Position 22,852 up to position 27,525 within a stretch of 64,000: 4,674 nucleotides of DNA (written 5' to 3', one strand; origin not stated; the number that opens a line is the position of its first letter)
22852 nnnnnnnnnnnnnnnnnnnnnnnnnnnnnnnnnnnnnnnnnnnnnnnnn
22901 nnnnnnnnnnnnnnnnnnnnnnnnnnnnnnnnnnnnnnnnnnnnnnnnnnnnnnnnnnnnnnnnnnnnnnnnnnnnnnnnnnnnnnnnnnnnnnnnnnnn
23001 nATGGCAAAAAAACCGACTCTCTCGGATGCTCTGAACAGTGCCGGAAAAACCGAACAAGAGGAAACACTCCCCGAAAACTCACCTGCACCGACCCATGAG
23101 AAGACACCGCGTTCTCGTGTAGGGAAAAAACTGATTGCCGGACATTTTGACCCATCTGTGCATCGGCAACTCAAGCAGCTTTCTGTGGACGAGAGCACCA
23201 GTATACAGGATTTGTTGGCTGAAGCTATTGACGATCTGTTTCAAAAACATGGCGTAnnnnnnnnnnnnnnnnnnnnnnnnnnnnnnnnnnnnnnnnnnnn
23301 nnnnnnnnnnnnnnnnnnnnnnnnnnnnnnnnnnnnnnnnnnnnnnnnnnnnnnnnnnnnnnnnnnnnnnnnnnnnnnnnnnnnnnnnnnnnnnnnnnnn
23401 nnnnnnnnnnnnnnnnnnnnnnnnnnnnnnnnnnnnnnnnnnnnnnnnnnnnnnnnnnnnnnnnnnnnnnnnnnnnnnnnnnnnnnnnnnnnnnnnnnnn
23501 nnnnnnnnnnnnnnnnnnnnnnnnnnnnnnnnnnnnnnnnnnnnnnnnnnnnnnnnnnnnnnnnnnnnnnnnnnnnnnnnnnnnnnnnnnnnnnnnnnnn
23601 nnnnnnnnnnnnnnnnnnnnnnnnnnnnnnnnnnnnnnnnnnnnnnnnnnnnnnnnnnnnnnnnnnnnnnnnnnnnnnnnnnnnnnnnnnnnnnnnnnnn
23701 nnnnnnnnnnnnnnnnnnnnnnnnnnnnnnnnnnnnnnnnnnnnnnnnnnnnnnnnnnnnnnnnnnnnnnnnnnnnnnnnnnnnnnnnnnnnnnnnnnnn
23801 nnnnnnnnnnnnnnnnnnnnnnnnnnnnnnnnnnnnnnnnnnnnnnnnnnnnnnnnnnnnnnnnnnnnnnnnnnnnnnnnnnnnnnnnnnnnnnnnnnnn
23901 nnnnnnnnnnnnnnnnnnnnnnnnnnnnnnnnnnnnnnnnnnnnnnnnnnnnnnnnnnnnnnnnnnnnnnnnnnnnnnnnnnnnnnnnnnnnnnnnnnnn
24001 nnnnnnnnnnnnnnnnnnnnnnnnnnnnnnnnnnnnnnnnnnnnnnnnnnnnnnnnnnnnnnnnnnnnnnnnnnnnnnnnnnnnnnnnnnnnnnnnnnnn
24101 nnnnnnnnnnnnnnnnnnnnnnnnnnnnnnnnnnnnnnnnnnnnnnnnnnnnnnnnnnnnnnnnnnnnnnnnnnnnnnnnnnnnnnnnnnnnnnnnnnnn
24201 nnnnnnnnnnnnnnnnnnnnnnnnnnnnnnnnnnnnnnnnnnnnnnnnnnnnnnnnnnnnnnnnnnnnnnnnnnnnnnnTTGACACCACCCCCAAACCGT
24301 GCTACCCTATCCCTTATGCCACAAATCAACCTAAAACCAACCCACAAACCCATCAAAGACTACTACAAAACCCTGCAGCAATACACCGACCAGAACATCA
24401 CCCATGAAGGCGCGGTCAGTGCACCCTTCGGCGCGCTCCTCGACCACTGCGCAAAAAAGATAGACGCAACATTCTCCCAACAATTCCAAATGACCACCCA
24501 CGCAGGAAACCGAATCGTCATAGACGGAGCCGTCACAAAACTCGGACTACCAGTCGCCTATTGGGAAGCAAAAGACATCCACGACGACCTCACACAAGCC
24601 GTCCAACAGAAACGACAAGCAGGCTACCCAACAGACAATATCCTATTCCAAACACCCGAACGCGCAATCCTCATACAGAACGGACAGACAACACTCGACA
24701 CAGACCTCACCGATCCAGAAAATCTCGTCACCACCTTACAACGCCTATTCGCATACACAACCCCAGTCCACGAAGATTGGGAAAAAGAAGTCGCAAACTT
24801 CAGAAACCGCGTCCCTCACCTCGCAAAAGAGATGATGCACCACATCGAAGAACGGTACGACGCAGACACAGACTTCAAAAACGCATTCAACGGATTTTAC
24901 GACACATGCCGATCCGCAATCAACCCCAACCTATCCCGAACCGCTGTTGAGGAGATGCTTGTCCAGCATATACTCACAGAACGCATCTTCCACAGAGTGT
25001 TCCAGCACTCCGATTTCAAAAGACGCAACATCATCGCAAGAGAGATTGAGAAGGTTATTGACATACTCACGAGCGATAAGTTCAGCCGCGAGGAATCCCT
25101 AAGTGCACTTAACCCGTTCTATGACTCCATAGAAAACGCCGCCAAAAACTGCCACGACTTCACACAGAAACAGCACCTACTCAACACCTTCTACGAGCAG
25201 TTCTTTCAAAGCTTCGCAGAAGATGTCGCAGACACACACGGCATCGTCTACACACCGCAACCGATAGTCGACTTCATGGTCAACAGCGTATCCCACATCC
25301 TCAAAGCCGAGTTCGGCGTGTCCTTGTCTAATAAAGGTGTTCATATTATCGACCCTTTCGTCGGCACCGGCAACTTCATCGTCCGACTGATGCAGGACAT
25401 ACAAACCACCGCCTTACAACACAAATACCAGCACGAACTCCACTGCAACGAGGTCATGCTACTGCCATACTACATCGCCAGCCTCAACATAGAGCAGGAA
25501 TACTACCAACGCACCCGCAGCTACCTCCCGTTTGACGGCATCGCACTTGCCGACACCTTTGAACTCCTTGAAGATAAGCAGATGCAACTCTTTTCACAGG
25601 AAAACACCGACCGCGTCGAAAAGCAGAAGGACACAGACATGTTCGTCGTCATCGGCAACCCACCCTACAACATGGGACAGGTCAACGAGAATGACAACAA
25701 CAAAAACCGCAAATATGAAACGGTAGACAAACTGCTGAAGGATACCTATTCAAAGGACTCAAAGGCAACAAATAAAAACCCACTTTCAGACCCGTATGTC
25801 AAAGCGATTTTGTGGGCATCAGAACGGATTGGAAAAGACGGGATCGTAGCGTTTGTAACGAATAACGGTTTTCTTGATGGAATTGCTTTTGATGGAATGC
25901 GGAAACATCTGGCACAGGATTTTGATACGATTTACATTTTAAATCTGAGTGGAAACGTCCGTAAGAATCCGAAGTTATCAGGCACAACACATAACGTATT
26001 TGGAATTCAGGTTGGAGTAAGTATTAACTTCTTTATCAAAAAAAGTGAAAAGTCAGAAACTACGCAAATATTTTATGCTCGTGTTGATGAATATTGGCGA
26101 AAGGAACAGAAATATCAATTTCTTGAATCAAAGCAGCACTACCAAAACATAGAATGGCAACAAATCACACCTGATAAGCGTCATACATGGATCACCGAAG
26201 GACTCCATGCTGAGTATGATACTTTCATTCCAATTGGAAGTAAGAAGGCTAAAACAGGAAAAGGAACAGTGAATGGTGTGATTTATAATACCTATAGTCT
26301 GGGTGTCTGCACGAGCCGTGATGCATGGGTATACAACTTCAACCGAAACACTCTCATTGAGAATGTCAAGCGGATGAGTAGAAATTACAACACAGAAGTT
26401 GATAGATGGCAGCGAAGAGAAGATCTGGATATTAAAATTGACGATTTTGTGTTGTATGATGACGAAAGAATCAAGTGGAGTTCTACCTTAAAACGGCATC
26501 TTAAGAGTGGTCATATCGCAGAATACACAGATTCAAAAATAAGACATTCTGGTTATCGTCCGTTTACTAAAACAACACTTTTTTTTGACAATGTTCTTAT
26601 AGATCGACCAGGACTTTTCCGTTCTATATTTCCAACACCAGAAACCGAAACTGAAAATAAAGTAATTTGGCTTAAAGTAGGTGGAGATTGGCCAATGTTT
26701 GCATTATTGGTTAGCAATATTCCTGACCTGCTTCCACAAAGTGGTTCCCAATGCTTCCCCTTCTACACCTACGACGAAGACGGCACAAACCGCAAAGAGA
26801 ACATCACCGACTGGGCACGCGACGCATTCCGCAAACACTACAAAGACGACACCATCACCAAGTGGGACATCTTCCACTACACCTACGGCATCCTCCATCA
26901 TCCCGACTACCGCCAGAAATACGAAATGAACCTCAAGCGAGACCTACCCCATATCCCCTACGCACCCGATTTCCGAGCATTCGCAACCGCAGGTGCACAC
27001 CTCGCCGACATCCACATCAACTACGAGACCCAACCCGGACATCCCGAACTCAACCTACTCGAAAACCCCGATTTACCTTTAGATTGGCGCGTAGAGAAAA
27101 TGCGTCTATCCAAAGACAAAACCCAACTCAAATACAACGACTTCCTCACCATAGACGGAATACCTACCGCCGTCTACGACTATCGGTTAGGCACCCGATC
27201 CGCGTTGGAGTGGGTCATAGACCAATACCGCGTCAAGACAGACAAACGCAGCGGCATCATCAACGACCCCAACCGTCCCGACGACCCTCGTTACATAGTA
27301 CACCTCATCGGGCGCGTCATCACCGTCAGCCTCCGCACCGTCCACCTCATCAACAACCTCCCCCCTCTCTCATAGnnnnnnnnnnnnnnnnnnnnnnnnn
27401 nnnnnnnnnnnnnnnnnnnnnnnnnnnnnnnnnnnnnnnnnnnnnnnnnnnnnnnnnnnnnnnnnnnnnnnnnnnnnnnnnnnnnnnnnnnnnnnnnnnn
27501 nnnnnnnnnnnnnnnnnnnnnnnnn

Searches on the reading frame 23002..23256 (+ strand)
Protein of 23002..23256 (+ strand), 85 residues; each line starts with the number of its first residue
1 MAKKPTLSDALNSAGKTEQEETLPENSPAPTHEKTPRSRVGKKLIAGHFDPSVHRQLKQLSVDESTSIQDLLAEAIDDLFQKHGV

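Call 65: search_protein_families(library=pfam, proteins=[window:23002-23256:+], max_evalue=10)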
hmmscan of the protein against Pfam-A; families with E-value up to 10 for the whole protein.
window:23002-23256:+ (85 aa): 2 families
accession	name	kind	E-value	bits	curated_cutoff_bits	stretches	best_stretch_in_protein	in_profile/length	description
PF20605.4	Antitox_RHH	-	5.9e-22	78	27.2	1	39-84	1-46/50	Antitoxin-like ribbon-helix-helix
PF09274.16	ParG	-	0.098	13.3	21.4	1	38-82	30-74/76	ParG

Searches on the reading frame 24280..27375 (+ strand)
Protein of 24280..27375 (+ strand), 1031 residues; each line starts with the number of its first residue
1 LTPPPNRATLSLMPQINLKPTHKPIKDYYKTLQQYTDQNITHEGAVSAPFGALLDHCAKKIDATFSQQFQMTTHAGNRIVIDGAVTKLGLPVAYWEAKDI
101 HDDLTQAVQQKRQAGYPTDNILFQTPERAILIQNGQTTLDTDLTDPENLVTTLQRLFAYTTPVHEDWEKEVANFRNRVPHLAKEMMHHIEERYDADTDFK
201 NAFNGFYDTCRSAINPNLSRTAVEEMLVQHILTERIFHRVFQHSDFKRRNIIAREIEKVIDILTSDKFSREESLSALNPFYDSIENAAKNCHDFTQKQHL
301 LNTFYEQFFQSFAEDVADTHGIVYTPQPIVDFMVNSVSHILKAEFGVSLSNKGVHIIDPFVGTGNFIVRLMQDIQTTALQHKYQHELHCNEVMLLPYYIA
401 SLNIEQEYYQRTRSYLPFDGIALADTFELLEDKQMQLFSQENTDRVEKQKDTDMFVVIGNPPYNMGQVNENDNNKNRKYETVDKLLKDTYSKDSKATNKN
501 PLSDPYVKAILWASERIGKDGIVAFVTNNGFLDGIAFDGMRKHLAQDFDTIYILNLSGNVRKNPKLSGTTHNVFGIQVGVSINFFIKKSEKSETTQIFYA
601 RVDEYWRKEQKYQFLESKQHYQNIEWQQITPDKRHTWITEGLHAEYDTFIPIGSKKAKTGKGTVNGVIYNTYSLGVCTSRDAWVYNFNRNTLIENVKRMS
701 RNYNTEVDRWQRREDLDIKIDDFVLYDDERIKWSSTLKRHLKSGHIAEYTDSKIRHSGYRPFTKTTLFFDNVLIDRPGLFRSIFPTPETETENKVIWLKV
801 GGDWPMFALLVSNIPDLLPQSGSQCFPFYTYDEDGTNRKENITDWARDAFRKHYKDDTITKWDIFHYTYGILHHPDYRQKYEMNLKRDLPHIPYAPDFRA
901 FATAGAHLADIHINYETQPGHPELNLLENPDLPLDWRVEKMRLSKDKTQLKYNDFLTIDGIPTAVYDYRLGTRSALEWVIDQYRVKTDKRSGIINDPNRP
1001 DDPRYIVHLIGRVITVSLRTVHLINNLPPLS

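Call 17: search_protein_families(library=pfam, proteins=[window:24280-27375:+], max_evalue=0.00001)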
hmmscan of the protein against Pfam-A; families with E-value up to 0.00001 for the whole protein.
window:24280-27375:+ (1031 aa): 4 families
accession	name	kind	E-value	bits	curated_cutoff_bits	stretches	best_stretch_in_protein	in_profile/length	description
PF18135.7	Type_ISP_C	-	3.8e-97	325.9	25.9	1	668-1009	2-342/342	Type ISP C-terminal specificity domain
PF22240.1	ISP_coupler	-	9.7e-20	71.7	27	1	173-292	4-122/126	Type ISP restriction-modification enzyme, coupler domain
PF02384.22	N6_Mtase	-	6.6e-15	55.7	20.4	1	297-560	2-217/311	N-6 DNA Methylase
PF07669.17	Eco57I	-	6.4e-07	30.1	25.3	1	431-556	52-165/171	Eco57I restriction-modification methylase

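Call 99: search_protein_families(library=padloc, proteins=[window:24280-27372:+], max_evalue=0.001)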
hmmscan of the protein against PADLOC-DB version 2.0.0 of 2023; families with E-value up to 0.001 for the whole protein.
window:24280-27372:+ (1031 aa): 14 families
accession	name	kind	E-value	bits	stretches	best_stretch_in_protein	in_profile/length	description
PDLC03597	REase_MTase_IIG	-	1.3e-232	773.4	1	164-1030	732-1638/1646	Type IIG restriction enzyme-methyltransferase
PDLC03051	REase_MTase_I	-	4.2e-178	592.2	1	165-1029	717-1586/1591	Type I restriction enzyme-methyltransferase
PDLC03621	REase_MTase_IIG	-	3.7e-175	582.7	1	43-1027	25-1012/1024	Type IIG restriction enzyme-methyltransferase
PDLC03610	REase_MTase_IIG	-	2e-70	236.1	2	481-977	539-1032/1096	Type IIG restriction enzyme-methyltransferase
PDLC03631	REase_MTase_IIG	-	1.2e-46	157.1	1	211-904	194-903/1086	Type IIG restriction enzyme-methyltransferase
PDLC04134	mad2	-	2.7e-23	80.5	1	74-611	35-468/492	mads_2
PDLC03025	MTase_I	-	4.4e-08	30.3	1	257-404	102-239/569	Type I methyltransferase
PDLC03022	MTase_I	-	5.4e-08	29.6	1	237-483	108-328/857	Type I methyltransferase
PDLC03338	MTase_II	-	5e-07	26.8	1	315-551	124-324/604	Type II methyltransferase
PDLC03029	MTase_I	-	1.8e-06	24.7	1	259-402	113-254/661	Type I methyltransferase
PDLC03313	MTase_II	-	4.3e-06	23.5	1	314-468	16-160/563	Type II methyltransferase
PDLC03348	MTase_II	-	2e-05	21.3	1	319-482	219-375/727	Type II methyltransferase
PDLC03026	MTase_I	-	3e-05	21.4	1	294-486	116-286/487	Type I methyltransferase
PDLC03035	MTase_I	-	0.00011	18.9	0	300-337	154-191/653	Type I methyltransferase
